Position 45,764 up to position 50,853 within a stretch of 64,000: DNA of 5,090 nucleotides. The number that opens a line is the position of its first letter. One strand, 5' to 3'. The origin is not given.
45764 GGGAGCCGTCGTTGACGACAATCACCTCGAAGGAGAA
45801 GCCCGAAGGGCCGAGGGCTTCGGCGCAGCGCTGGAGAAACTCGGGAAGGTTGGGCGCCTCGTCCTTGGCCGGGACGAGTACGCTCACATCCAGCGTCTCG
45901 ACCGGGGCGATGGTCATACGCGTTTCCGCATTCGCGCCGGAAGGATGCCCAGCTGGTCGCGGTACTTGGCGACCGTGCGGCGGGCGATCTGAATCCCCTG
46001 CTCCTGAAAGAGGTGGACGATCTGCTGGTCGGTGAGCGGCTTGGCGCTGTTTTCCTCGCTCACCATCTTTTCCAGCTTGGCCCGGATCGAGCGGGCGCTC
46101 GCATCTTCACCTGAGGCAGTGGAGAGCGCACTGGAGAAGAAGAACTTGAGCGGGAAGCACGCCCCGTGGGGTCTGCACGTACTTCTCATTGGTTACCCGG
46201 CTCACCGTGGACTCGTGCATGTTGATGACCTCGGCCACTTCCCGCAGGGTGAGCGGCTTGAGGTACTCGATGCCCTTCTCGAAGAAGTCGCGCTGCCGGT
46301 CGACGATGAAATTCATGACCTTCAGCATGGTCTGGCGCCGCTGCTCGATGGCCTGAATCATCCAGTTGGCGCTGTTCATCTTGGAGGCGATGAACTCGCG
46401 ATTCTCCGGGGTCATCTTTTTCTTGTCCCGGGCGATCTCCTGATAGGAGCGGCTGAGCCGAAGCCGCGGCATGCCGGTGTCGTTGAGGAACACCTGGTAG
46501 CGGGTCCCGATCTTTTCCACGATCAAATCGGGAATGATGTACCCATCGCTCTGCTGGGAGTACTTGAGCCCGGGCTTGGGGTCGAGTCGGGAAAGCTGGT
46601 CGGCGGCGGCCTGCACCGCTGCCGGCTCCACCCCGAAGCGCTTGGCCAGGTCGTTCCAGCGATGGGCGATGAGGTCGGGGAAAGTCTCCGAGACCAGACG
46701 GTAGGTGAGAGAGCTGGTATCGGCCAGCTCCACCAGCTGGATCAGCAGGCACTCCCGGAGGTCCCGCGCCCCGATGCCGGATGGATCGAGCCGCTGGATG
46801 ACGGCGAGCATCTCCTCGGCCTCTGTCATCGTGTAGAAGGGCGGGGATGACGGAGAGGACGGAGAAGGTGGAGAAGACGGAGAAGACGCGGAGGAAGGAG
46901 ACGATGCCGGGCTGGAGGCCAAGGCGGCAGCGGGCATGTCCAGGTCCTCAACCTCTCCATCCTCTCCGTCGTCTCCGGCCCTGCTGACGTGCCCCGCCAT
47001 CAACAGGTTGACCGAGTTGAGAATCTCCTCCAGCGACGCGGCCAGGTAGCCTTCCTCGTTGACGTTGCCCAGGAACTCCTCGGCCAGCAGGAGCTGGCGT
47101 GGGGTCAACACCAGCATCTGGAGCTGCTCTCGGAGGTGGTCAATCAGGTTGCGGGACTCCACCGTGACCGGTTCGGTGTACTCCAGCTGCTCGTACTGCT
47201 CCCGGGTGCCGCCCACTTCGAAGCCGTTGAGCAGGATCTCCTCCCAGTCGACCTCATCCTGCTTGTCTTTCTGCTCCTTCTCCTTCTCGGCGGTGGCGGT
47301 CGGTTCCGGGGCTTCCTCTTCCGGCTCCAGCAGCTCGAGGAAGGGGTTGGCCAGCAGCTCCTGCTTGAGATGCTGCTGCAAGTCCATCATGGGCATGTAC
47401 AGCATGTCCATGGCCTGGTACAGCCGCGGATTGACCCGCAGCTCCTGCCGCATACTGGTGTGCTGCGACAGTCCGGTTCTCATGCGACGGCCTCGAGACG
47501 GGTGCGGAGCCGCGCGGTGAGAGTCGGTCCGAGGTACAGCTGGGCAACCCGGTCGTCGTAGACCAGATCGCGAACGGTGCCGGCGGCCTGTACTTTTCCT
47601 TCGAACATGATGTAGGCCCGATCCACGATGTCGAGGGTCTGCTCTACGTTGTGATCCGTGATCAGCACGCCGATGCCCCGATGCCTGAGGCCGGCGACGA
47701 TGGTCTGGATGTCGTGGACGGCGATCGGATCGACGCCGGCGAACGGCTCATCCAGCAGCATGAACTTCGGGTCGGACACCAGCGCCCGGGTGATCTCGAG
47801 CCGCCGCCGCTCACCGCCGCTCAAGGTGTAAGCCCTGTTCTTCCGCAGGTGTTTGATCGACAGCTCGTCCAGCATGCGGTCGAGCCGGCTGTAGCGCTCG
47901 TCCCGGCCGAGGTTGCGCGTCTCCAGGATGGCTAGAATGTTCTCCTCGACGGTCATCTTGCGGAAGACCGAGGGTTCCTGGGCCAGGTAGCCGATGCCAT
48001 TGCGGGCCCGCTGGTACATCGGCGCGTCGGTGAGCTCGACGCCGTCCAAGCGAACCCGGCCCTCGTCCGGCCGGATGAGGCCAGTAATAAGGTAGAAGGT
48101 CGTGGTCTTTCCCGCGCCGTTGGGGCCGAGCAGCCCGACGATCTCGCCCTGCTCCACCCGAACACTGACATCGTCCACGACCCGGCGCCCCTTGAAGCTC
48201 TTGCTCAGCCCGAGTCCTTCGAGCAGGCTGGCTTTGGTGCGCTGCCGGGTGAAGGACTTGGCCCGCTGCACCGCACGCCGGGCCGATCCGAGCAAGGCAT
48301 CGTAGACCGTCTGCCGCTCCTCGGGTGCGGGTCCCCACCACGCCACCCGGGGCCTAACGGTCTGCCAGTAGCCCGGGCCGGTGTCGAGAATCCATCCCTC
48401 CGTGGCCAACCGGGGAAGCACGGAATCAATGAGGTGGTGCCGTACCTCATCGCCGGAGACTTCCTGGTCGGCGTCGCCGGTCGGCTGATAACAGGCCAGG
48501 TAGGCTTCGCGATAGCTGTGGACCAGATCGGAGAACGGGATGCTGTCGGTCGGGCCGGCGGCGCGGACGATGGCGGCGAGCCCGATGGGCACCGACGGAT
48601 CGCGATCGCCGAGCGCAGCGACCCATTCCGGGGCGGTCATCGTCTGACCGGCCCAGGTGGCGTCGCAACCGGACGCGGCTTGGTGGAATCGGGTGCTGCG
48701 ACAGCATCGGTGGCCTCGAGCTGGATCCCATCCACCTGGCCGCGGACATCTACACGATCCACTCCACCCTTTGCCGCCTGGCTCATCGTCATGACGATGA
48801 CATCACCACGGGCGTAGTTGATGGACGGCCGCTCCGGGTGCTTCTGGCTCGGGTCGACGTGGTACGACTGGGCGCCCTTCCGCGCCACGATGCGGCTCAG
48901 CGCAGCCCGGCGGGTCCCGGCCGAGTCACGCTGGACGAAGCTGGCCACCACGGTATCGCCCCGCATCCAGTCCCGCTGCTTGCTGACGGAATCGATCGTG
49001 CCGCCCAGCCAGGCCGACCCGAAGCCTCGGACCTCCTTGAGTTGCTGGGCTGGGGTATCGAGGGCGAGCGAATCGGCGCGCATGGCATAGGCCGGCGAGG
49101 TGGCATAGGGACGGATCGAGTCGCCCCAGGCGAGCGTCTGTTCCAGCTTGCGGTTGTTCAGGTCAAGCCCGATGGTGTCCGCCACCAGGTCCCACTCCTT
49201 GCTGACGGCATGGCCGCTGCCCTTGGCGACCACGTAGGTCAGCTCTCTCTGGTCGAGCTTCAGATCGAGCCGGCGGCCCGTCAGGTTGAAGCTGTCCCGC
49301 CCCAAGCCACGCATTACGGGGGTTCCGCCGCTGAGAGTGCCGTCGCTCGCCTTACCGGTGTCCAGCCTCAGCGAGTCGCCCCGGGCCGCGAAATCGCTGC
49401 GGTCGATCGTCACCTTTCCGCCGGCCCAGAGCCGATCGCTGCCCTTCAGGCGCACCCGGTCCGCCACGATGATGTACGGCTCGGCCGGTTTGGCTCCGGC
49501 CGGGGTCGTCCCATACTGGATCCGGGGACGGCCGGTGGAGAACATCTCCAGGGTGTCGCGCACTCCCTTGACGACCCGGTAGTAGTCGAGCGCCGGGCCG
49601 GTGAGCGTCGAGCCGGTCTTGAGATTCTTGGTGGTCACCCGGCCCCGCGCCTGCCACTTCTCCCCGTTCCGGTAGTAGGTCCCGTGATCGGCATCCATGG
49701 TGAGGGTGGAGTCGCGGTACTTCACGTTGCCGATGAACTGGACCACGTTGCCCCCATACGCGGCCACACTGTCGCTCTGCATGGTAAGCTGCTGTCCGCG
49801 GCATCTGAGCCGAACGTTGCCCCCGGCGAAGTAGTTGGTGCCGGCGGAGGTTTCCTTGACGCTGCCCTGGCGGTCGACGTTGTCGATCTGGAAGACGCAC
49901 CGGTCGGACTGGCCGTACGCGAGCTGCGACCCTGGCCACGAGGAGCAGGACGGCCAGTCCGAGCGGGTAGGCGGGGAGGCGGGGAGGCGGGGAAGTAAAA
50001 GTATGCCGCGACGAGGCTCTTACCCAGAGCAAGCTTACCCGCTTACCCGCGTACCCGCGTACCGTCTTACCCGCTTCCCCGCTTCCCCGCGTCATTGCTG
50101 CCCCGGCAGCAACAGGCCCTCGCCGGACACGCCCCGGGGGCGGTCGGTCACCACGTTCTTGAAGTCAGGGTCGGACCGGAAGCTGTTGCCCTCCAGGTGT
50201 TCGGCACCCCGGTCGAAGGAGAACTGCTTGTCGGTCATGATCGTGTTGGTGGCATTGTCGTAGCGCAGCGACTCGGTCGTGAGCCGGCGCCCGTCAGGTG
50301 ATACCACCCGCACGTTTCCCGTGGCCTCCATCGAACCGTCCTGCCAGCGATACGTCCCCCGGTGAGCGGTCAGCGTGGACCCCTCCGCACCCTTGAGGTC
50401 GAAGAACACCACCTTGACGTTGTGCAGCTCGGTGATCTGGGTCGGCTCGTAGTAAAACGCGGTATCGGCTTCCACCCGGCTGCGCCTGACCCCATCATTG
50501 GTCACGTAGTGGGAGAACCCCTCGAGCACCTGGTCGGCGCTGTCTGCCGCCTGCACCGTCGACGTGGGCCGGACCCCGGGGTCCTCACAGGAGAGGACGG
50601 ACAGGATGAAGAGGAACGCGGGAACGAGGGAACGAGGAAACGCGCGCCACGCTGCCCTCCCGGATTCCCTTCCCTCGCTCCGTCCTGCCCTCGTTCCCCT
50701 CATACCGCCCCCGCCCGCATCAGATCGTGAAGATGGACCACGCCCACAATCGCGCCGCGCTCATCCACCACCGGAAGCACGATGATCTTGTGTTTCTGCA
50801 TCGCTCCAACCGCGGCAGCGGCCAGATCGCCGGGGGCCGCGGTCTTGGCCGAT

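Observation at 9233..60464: Family of gene-boundary hairpins built from inverted arrays of short tandem repeats, every copy with a different repeat unit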

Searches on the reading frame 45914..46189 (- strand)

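Call 96: search_protein_families(library=pfam, proteins=[window:45914-46189:-], max_evalue=0.05)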
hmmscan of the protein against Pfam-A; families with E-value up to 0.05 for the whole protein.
window:45914-46189:- (91 aa): 3 families
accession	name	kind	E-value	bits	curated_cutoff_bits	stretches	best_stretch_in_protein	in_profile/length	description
PF04552.19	Sigma54_DBD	-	1.8e-27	96.4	22.8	1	11-90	81-160/160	Sigma-54, DNA binding domain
PF08461.16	HTH_12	-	0.027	14.9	21.4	0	23-42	24-42/66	Ribonuclease R winged-helix domain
PF13276.12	HTH_21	-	0.039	14.6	28.1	0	59-90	28-60/60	HTH-like domain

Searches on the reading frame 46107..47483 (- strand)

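Call 13: search_protein_families(library=pfam, proteins=[window:46107-47483:-])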
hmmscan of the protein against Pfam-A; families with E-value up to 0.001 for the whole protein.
window:46107-47483:- (458 aa): 3 families
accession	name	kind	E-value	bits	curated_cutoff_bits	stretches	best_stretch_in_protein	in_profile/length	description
PF04963.19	Sigma54_CBD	-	3.8e-50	170.7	22.9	2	218-347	60-185/185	Sigma-54 factor, core binding domain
PF04552.19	Sigma54_DBD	-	2.1e-31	109.3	22.8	1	363-446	2-85/160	Sigma-54, DNA binding domain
PF00309.25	Sigma54_AID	-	4.9e-12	45.9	23.8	1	6-51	1-46/46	Sigma-54 factor, Activator interacting domain (AID)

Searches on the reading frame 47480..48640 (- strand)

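Call 96: search_protein_families(library=pfam, proteins=[window:47480-48640:-], max_evalue=0.05)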
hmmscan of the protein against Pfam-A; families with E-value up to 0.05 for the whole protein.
window:47480-48640:- (386 aa): 2 families
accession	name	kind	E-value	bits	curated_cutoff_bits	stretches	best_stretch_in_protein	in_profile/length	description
PF00005.33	ABC_tran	-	8e-39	133.8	25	1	156-301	2-137/137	ABC transporter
PF13304.12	AAA_21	-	4e-05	24.3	27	0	167-188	1-22/304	AAA domain, putative AbiEii toxin, Type IV TA system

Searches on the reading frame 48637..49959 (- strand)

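Call 13: search_protein_families(library=pfam, proteins=[window:48637-49782:-])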
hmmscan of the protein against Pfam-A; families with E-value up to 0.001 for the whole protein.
window:48637-49782:- (381 aa): 0 families

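Call 96: search_protein_families(library=pfam, proteins=[window:48637-49959:-], max_evalue=0.05)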
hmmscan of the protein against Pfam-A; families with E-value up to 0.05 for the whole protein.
window:48637-49959:- (440 aa): 2 families
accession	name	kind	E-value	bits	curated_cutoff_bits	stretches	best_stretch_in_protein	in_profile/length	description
PF13100.11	OstA_2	-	0.0042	17.2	21.2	1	47-131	27-109/158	OstA-like protein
PF03633.20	Glyco_hydro_65C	-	0.048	13.9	22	0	224-248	25-49/62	Glycosyl hydrolase family 65, C-terminal domain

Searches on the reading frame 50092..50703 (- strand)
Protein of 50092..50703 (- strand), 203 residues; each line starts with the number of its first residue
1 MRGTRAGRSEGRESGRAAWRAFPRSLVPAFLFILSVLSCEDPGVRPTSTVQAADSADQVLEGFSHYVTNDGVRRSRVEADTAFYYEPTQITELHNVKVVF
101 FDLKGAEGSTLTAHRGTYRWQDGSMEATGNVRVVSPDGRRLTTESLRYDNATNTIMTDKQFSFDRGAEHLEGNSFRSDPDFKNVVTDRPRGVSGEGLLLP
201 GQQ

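Call 13: search_protein_families(library=pfam, proteins=[window:50092-50703:-])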
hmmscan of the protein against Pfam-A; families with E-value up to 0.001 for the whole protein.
window:50092-50703:- (203 aa): 1 family
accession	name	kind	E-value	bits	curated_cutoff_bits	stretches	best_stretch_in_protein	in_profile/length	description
PF06835.18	LptC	-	1.3e-14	54.6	21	1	40-176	16-156/175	Lipopolysaccharide-assembly, LptC-related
